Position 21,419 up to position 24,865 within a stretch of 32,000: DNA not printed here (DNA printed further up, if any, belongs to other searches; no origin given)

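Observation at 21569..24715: Type 2 (eukaryote-like) IleRS transcribed divergently from the PKS operon: likely self-resistance and target-directed clue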

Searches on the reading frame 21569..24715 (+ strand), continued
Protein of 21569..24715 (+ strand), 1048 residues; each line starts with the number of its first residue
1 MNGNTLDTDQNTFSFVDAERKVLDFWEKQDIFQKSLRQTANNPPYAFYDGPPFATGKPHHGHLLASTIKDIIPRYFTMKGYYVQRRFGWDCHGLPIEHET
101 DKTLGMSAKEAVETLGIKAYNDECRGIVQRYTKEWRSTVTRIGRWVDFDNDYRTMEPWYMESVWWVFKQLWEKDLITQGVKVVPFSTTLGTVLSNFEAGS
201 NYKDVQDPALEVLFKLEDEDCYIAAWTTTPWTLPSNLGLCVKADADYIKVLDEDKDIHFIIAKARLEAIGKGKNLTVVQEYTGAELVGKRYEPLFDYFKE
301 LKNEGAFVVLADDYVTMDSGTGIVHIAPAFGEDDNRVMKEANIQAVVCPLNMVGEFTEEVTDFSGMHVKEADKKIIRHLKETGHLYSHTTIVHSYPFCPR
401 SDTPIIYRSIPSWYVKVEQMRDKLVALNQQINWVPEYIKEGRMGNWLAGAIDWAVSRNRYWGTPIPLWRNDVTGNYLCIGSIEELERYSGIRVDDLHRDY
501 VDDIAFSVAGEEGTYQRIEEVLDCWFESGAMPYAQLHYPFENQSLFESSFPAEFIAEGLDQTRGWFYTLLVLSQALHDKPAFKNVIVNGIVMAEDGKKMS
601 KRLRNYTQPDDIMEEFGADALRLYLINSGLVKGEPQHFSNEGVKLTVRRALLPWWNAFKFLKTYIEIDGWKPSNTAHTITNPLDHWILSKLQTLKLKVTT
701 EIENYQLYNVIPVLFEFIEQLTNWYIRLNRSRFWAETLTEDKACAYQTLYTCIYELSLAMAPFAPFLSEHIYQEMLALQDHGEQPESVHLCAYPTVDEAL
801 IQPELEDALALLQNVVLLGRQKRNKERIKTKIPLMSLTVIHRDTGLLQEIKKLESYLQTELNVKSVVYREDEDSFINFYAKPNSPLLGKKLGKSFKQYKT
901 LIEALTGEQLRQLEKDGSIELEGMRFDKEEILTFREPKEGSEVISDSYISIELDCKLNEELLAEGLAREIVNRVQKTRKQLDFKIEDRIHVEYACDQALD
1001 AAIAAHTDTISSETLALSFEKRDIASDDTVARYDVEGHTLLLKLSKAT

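Call 23: search_solved_structures(query=window:21569-24712:+, max_evalue=1e-20)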
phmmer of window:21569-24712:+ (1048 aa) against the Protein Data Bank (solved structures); distinct sequences matched with E-value up to 1e-20: 20.
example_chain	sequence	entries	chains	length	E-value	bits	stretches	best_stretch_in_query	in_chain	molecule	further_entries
9w01_B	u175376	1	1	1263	0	1098.6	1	13-1012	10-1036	Isoleucine--tRNA ligase, cytoplasmic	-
8wnd_A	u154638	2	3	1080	0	1059.3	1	12-1031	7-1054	isoleucine--tRNA ligase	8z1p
9wqs_A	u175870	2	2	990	0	1018.8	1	12-961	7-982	Isoleucine--tRNA ligase, cytoplasmic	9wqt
7d5c_A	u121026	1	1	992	0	1018.5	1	12-960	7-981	Isoleucine--tRNA ligase, cytoplasmic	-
6ldk_A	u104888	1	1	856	6.3e-270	901.6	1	9-826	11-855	Isoleucine--tRNA ligase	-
8c8v_A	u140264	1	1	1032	2.9e-233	780.2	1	17-1018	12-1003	Isoleucine--tRNA ligase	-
8c8u_A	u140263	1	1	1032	5.4e-233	779.3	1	17-1018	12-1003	Isoleucine--tRNA ligase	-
8c9d_A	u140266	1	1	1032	1.3e-231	774.8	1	17-1018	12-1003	Isoleucine--tRNA ligase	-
8c8w_A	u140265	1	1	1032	5.6e-231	772.6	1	17-1018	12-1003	Isoleucine--tRNA ligase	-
1ile_A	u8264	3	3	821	2.9e-200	670.9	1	15-825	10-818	ISOLEUCYL-TRNA SYNTHETASE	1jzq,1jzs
1ffy_A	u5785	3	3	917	1.1e-94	321.4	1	18-801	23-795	ISOLEUCYL-TRNA SYNTHETASE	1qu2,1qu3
8c9e_A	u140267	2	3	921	2.8e-93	316.7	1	18-831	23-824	Isoleucine--tRNA ligase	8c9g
8c9f_A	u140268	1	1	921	8e-91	308.6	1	18-831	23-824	Isoleucine--tRNA ligase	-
8wnf_A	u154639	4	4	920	9.2e-77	262.1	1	18-778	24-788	Isoleucine--tRNA ligase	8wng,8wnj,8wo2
8wni_A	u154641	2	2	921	9.2e-77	262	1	18-778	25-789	Isoleucine--tRNA ligase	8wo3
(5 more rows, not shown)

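Call 24: search_dna_similar(query=window:21569-24712:+, collection=plasmids, mode=protein, max_rows=40, rows=spread)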
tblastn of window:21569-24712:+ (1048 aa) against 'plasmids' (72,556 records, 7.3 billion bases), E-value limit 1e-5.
Records with a match: 271; places in all: 329; records where one place covers at least 80% of the query: 173.
Best place of each record, by identity: 90-95% 1; <60% 270.
By first word of the organism name: Staphylococcus 146; Escherichia 11; Acinetobacter 8; Bacillus 6; Sinorhizobium 6; Variovorax 5; Paenibacillus 4; Riemerella 4; Phocaeicola 3; Pasteurella 3; and 53 more.
By predicted mobility (MOB-suite, as given by PLSDB): non-mobilizable 126; conjugative 104; mobilizable 41.
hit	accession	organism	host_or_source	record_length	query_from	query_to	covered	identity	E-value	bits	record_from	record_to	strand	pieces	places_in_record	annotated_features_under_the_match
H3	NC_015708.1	Pseudoalteromonas sp. SANK 73390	sea water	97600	1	1048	100%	91.2%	0e+0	1987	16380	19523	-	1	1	ileS: isoleucine--tRNA ligase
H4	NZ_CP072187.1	Riemerella anatipestifer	goose,Epidemic materials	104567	8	1020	97%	36.1%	0e+0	672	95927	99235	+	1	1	ileS: isoleucine--tRNA ligase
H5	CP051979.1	Staphylococcus aureus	Homo sapiens,blood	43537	12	991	94%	36.5%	1e-179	658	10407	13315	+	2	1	Staphylococcus aureus mupA ...: antibiotic-resistant isoleucyl-tRNA synthetase (ileS) (x2)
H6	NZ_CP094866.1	Staphylococcus epidermidis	Homo sapiens,pertoneal cavity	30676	12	991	94%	36.4%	0e+0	659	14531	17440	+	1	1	mupA: mupirocin-resistant isoleucine--tRNA ligase MupA | Staphylococcus aureus mupA ...: antibiotic-resistant isoleucyl-tRNA synthetase (ileS)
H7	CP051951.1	Staphylococcus aureus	Homo sapiens,blood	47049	12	991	94%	36.3%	0e+0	658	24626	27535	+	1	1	mupA: mupirocin-resistant isoleucine--tRNA ligase MupA | Staphylococcus aureus mupA ...: antibiotic-resistant isoleucyl-tRNA synthetase (ileS)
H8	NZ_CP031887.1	Staphylococcus aureus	Homo sapiens,wound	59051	12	991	94%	36.3%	0e+0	657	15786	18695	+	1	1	mupA: mupirocin-resistant isoleucine--tRNA ligase MupA | Staphylococcus aureus mupA ...: antibiotic-resistant isoleucyl-tRNA synthetase (ileS)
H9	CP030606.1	Staphylococcus aureus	Homo sapiens,blood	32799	12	991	94%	36.3%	0e+0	657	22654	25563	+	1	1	mupirocin-resistant isoleucine--tRNA ligase MupA | mupA: mupirocin-resistant isoleucine--tRNA ligase MupA | Staphylococcus aureus mupA ...: antibiotic-resistant isoleucyl-tRNA synthetase (ileS)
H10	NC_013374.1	Staphylococcus epidermidis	-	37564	12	991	94%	36.3%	0e+0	657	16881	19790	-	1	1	Staphylococcus aureus mupA ...: antibiotic-resistant isoleucyl-tRNA synthetase (ileS) | mupA: mupirocin-resistant isoleucine--tRNA ligase MupA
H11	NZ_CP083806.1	Staphylococcus argenteus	Homo sapiens,nasal swab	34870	12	991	94%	36.3%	0e+0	657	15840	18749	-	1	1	Staphylococcus aureus mupA ...: antibiotic-resistant isoleucyl-tRNA synthetase (ileS) | mupA: mupirocin-resistant isoleucine--tRNA ligase MupA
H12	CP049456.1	Staphylococcus aureus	Homo sapiens,blood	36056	12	991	94%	36.3%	0e+0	657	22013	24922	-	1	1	Staphylococcus aureus mupA ...: antibiotic-resistant isoleucyl-tRNA synthetase (ileS) | mupA: mupirocin-resistant isoleucine--tRNA ligase MupA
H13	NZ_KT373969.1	Staphylococcus pseudintermedius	-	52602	12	991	94%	36.3%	0e+0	657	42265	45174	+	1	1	mupA: mupirocin-resistant isoleucine--tRNA ligase MupA | Staphylococcus aureus mupA ...: antibiotic-resistant isoleucyl-tRNA synthetase (ileS)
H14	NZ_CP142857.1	Staphylococcus hominis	Homo sapiens,blood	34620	12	991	94%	36.3%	0e+0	657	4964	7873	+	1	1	mupA: mupirocin-resistant isoleucine--tRNA ligase MupA | Staphylococcus aureus mupA ...: antibiotic-resistant isoleucyl-tRNA synthetase (ileS)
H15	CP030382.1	Staphylococcus aureus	Homo sapiens,nares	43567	12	991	94%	36.3%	0e+0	657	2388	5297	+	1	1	mupirocin-resistant isoleucine--tRNA ligase MupA | mupA: mupirocin-resistant isoleucine--tRNA ligase MupA | Staphylococcus aureus mupA ...: antibiotic-resistant isoleucyl-tRNA synthetase (ileS)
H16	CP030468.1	Staphylococcus aureus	Homo sapiens,nares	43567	12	991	94%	36.3%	0e+0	657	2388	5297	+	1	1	mupirocin-resistant isoleucine--tRNA ligase MupA | mupA: mupirocin-resistant isoleucine--tRNA ligase MupA | Staphylococcus aureus mupA ...: antibiotic-resistant isoleucyl-tRNA synthetase (ileS)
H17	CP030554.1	Staphylococcus aureus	Environment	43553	12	991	94%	36.3%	0e+0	657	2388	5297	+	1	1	mupirocin-resistant isoleucine--tRNA ligase MupA | mupA: mupirocin-resistant isoleucine--tRNA ligase MupA | Staphylococcus aureus mupA ...: antibiotic-resistant isoleucyl-tRNA synthetase (ileS)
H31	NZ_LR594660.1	Variovorax sp. PBL-H6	linuron-contaminated soil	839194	23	775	72%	27.5%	6e-64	245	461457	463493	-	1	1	class I tRNA ligase family protein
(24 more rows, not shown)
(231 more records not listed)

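Call 25: find_encoding_contigs(protein=P0003, flank=10000, max_places=3)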
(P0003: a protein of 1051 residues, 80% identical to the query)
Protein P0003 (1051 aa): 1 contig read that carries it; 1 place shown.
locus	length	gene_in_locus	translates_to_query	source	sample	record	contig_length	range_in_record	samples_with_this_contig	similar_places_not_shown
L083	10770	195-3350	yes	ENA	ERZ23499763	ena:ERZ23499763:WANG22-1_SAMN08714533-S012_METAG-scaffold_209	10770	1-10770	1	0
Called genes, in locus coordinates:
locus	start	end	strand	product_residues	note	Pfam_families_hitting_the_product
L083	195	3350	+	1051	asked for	PF00133:tRNA-synt_1, PF09334:tRNA-synt_1g (weak), PF08264:Anticodon_1, PF19302:DUF5915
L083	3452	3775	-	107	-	PF00355:Rieske, PF13806:Rieske_2, PF22543:Rieske_4 (weak)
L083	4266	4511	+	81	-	PF13744:HTH_37 (weak), PF13560:HTH_31 (weak), PF12844:HTH_19 (weak), PF01381:HTH_3, PF13443:HTH_26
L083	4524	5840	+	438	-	PF13657:Couple_hipA, PF07804:HipA_C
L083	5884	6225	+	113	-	PF21247:Fic-like_C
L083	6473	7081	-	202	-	-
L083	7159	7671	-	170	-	-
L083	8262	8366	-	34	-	-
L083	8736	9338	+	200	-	PF01713:Smr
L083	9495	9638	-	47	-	-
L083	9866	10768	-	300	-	?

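Call 26: find_encoding_contigs(protein=P0005, flank=10000, max_places=3)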
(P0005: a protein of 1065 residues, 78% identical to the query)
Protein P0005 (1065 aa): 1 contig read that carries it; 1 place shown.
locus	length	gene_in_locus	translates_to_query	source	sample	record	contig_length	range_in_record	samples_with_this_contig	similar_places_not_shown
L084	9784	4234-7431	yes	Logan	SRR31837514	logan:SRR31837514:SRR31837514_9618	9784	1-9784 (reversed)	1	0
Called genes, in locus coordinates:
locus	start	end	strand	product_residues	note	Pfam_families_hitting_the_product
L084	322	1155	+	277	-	PF14015:DUF4231, PF18181:SLATT_1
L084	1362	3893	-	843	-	PF01565:FAD_binding_4, PF08031:BBE (weak)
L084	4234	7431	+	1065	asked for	PF00133:tRNA-synt_1, PF09334:tRNA-synt_1g (weak), PF08264:Anticodon_1, PF19302:DUF5915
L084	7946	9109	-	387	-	PF00108:Thiolase_N, PF02803:Thiolase_C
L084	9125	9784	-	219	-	?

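Call 27: find_encoding_contigs(protein=P0009, flank=8000, max_places=2)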
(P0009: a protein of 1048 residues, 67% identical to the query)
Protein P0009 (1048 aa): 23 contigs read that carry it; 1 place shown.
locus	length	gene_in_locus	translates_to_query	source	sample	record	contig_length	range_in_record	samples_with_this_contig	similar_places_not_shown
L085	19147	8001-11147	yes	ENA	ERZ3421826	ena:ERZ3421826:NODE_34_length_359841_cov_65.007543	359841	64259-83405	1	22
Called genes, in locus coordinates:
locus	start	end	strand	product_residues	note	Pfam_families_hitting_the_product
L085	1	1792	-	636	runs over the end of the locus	PF02784:Orn_Arg_deC_N, PF17810:Arg_decarb_HB, PF17944:Arg_decarbox_C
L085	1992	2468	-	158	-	PF19649:DUF6152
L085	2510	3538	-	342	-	-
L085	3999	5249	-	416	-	PF07690:MFS_1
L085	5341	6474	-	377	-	PF05222:AlaDh_PNT_N, PF01262:AlaDh_PNT_C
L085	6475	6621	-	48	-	-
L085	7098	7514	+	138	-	-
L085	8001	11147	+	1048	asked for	PF00133:tRNA-synt_1, PF01406:tRNA-synt_1e (faint), PF09334:tRNA-synt_1g (faint), PF08264:Anticodon_1, PF19302:DUF5915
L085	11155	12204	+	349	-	PF00793:DAHP_synth_1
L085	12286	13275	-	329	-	PF00135:COesterase, PF20434:BD-FAE, PF07859:Abhydrolase_3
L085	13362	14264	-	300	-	-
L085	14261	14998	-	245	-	-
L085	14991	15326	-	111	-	PF03551:PadR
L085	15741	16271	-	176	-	PF00072:Response_reg, PF02954:HTH_8, PF13556:HTH_30 (weak)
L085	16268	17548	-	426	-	PF00512:HisKA (weak), PF02518:HATPase_c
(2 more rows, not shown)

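Call 28: get_annotated_region(hit=H6, flank=200)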
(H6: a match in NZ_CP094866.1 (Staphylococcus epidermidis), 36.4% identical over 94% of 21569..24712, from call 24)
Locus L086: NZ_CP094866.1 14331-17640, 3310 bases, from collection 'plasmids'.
description: Staphylococcus epidermidis strain C100 plasmid pC100MK1, complete sequence
organism: Staphylococcus epidermidis (NCBI taxid 1282)
taxonomy: Bacteria; Bacillota; Bacilli; Bacillales; Staphylococcaceae; Staphylococcus; Staphylococcus epidermidis
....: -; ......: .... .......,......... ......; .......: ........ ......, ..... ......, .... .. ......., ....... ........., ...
typing (MOB-suite, as given by PLSDB): non-mobilizable; replicon rep_cluster_910
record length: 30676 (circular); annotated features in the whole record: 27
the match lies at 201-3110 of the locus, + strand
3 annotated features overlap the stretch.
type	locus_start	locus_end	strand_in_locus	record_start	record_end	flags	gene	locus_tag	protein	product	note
CDS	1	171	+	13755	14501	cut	-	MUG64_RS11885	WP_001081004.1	class I SAM-dependent methyltransferase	-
predicted_resistance_gene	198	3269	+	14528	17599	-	mupA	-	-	mupirocin-resistant isoleucine--tRNA ligase MupA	predicted by amrfinderplus; class MUPIROCIN; identity 99.8%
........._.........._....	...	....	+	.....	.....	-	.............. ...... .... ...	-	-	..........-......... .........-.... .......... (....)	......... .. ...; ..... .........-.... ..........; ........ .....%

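Call 30: get_annotated_region(hit=H4, flank=3000)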
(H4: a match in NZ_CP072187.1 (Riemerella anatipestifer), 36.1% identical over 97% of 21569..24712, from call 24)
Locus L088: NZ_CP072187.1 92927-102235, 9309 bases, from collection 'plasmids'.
description: Riemerella anatipestifer strain 20190403E1-1 plasmid unnamed1, complete sequence
organism: Riemerella anatipestifer (NCBI taxid 34085)
taxonomy: Bacteria; Bacteroidota; Flavobacteriia; Flavobacteriales; Weeksellaceae; Riemerella; Riemerella anatipestifer
host: -; source: goose,Epidemic materials; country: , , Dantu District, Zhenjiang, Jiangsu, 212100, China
typing (MOB-suite, as given by PLSDB): non-mobilizable
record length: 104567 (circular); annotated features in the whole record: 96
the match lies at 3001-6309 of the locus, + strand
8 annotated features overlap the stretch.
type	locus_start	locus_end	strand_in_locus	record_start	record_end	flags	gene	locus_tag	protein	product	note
CDS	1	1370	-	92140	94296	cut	-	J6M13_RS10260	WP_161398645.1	outer membrane beta-barrel family protein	GO:0055085 - transmembrane transport [Evidence IEA]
CDS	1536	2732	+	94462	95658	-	-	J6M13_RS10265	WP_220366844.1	pyridoxal phosphate-dependent aminotransferase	-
CDS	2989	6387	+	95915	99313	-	ileS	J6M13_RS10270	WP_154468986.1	isoleucine--tRNA ligase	GO:0006428 - isoleucyl-tRNA aminoacylation [Evidence IEA]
CDS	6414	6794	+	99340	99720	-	-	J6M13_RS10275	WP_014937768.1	TraR/DksA C4-type zinc finger protein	-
CDS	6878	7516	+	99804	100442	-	-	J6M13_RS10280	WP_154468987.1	lipoprotein signal peptidase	GO:0006508 - proteolysis [Evidence IEA]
CDS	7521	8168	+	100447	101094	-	-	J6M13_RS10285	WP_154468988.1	ElyC/SanA/YdcF family protein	-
CDS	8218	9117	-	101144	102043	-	-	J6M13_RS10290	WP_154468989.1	glycosyltransferase family 2 protein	-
CDS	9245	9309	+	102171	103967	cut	lepA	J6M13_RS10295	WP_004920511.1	translation elongation factor 4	-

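Call 46: search_protein_families(library=pfam, proteins=[L003:285-761:-, L003:9919-10269:+, L003:10492-10845:+, L003:11081-11872:+, L003:12098-12487:+, L004:9938-10813:-, L004:11512-12612:-, L004:9517-9897:-], max_evalue=0.01)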
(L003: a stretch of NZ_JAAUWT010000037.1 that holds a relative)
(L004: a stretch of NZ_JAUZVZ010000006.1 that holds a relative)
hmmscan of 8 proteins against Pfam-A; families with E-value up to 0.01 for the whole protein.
L003:285-761:- (158 aa): 7 families
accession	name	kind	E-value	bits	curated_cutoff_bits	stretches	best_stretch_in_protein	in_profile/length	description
PF13592.12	HTH_33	-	2.1e-16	59.7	25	1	99-156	2-59/60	Winged helix-turn helix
PF13565.12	HTH_32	-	5.5e-13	49.7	33.7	1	50-128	1-73/73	Homeodomain-like domain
PF13551.12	HTH_29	-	9.3e-11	42.1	28.1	1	27-83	4-63/64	Winged helix-turn helix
PF13384.12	HTH_23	-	6.7e-10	38.9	24.6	1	20-65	3-48/50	Homeodomain-like domain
PF13518.12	HTH_28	-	8.8e-07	29.3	25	1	30-71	8-49/52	Helix-turn-helix domain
PF13613.12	HTH_Tnp_4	-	0.0026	17.8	27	1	25-59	10-44/53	Helix-turn-helix of DDE superfamily endonuclease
PF02796.21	HTH_7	-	0.0078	16.8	23.8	0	32-51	19-38/45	Helix-turn-helix domain of resolvase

L003:9919-10269:+ (116 aa): 1 family
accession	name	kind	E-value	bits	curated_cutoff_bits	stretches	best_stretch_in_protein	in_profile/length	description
PF07929.16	PRiA4_ORF3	-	4.2e-21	75.9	26.6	1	2-90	1-92/173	Plasmid pRiA4b ORF-3-like protein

L003:10492-10845:+ (117 aa): 1 family
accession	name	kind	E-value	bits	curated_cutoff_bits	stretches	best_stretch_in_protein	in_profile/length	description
PF00589.27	Phage_integrase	-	5.6e-13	49.5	27.1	1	18-115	2-102/172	Phage integrase family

L003:11081-11872:+ (263 aa): 0 families

L003:12098-12487:+ (129 aa): 1 family
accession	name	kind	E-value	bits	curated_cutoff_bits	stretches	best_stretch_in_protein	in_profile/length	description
PF06782.17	UPF0236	-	6.4e-05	22.4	24.3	1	12-100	299-390/400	Uncharacterised protein family (UPF0236)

L004:9938-10813:- (291 aa): 2 families
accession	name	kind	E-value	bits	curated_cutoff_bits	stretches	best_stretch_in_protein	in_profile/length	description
PF17837.6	4PPT_N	-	6.3e-16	58.7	27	1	63-127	6-67/68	4'-phosphopantetheinyl transferase N-terminal domain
PF01648.25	ACPS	-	1.7e-09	38.1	25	1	138-207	2-76/111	4'-phosphopantetheinyl transferase superfamily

L004:11512-12612:- (366 aa): 0 families

L004:9517-9897:- (126 aa): 1 family
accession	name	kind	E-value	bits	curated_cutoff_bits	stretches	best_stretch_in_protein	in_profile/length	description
PF01527.26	HTH_Tnp_1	-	4.5e-10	40.1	24.1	1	5-52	6-51/75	Transposase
